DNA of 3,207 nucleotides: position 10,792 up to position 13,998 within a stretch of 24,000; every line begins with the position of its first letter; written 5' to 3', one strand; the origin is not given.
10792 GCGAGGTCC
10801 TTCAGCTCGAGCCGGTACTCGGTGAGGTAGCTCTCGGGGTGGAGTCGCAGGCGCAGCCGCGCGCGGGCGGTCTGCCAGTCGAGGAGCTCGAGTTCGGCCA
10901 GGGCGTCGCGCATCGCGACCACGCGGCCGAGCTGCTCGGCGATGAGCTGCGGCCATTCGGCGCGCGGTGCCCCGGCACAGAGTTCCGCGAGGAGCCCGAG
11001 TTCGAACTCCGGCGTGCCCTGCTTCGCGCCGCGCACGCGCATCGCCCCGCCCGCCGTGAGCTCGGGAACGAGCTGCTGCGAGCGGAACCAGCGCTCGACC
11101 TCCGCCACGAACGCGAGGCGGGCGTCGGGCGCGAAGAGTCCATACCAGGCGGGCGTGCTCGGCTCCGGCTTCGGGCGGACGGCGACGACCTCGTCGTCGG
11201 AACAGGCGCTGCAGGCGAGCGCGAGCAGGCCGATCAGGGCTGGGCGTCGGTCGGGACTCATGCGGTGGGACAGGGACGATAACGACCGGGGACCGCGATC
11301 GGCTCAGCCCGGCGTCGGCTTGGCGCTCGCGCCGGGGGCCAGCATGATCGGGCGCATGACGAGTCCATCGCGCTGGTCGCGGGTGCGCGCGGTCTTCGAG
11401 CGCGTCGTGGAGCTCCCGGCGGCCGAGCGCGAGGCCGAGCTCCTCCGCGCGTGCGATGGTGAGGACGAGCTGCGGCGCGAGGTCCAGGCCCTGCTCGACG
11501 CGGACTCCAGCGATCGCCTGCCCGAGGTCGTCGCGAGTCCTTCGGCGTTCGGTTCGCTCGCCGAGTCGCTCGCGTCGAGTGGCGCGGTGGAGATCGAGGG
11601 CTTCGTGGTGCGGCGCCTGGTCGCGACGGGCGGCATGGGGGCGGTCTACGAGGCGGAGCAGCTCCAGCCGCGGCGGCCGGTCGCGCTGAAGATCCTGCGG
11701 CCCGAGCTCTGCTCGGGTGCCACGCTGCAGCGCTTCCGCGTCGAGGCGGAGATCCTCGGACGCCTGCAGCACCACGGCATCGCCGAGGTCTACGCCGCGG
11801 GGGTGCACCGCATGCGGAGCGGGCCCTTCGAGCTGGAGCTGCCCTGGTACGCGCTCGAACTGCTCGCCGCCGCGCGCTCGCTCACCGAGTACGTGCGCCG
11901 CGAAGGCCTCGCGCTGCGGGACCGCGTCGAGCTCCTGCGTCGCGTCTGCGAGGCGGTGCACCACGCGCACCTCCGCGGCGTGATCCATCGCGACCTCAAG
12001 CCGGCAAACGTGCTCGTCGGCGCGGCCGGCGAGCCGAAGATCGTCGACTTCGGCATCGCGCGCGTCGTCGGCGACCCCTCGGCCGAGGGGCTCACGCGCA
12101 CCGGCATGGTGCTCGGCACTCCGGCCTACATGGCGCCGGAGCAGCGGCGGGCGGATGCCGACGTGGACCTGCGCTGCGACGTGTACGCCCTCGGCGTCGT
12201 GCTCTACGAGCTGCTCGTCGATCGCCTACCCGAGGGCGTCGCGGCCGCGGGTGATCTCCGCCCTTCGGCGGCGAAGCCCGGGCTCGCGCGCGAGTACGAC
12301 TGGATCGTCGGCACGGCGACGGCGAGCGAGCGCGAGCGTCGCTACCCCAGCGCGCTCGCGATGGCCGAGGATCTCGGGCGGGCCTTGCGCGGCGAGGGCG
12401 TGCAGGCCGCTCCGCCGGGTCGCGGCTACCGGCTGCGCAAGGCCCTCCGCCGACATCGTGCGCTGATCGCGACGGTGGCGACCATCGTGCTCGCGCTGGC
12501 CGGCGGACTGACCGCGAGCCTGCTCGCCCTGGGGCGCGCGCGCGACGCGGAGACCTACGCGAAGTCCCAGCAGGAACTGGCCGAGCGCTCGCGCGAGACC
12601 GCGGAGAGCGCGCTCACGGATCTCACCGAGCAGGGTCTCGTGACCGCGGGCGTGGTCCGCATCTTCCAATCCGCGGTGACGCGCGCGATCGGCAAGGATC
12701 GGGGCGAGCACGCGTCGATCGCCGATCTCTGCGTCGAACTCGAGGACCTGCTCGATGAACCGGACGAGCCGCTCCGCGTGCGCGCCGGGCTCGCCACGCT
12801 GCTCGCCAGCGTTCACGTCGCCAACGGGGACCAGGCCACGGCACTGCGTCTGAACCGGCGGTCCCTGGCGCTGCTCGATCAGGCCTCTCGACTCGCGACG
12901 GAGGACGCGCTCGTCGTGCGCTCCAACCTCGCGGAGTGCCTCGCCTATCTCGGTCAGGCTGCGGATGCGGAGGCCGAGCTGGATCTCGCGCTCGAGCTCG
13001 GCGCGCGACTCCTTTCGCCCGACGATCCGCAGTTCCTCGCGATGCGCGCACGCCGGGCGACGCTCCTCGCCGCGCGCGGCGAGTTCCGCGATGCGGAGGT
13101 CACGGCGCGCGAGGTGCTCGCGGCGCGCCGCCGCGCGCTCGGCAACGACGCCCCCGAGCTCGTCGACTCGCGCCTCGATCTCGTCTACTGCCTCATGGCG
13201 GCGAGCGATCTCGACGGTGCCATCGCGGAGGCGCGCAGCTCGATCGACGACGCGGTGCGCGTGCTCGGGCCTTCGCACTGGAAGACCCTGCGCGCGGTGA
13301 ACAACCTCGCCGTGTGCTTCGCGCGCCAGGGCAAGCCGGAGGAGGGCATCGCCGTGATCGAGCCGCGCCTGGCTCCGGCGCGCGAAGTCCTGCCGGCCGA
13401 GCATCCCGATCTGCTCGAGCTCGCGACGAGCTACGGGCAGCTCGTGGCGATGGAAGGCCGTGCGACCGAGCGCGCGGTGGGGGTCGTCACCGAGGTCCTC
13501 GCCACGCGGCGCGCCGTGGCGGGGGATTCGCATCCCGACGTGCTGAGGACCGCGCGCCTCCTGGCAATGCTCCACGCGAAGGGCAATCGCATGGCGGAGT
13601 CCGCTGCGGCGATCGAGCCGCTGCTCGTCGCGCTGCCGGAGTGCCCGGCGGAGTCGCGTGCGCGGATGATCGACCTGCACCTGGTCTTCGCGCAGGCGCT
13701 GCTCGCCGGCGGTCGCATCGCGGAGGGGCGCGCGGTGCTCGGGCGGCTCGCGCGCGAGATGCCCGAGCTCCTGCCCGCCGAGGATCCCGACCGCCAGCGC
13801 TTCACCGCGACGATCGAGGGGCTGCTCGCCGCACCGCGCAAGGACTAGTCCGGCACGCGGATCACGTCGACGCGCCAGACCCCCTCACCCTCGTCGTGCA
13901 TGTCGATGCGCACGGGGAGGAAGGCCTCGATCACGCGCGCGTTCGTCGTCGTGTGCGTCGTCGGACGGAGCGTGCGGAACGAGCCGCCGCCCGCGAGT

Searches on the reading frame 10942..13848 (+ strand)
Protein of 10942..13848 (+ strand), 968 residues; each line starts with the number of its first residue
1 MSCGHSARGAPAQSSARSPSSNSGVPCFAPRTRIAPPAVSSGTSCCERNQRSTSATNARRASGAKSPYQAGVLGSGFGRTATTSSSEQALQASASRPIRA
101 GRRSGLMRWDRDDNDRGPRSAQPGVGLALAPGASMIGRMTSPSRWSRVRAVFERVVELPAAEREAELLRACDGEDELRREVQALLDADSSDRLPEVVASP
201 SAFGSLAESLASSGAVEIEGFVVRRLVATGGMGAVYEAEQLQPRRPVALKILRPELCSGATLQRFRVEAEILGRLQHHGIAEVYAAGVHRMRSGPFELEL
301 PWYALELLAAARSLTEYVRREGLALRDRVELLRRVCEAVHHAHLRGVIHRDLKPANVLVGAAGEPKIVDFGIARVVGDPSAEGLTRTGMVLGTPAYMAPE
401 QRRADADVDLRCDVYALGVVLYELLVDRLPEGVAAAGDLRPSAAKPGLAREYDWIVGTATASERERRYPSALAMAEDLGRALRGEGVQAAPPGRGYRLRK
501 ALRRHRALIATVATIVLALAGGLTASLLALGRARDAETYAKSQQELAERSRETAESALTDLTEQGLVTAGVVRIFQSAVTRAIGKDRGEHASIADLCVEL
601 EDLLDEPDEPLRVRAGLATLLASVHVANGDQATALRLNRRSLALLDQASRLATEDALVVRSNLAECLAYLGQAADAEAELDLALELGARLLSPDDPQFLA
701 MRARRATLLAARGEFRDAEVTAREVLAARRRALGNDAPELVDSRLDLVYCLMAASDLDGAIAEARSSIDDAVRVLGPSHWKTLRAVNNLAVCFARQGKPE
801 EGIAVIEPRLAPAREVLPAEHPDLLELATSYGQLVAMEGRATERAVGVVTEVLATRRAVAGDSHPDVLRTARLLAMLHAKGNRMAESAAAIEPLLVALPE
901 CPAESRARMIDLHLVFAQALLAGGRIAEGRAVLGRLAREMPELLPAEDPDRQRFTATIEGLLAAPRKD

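Call 22: search_protein_families(library=pfam, proteins=[window:10942-13848:+], max_evalue=0.001)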
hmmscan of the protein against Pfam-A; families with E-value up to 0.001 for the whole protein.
window:10942-13848:+ (968 aa): 7 families
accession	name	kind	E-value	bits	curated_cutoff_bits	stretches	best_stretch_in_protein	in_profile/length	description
PF00069.31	Pkinase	-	6.7e-32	111.4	31.7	1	224-430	4-196/263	Protein kinase domain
PF07714.23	PK_Tyr_Ser-Thr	-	2.2e-22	80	23.1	1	225-425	5-198/258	Protein tyrosine and serine/threonine kinase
PF13424.12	TPR_12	-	4.6e-14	52.8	30.1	1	657-730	3-76/77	Tetratricopeptide repeat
PF13374.12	TPR_10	-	2e-09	37.6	27.5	0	706-736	9-39/42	Tetratricopeptide repeat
PF24885.1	TPR_NPHP3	-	8.9e-06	25.7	100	0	665-741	107-183/239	Nephrocystin-3 TPR domain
PF06293.20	Kdo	-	1.1e-05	25.5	21.3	1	262-363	55-155/207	Lipopolysaccharide kinase (Kdo/WaaP) family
PF03109.22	ABC1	-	0.00037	20.1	22.9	0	327-376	167-217/244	ABC1 atypical kinase-like domain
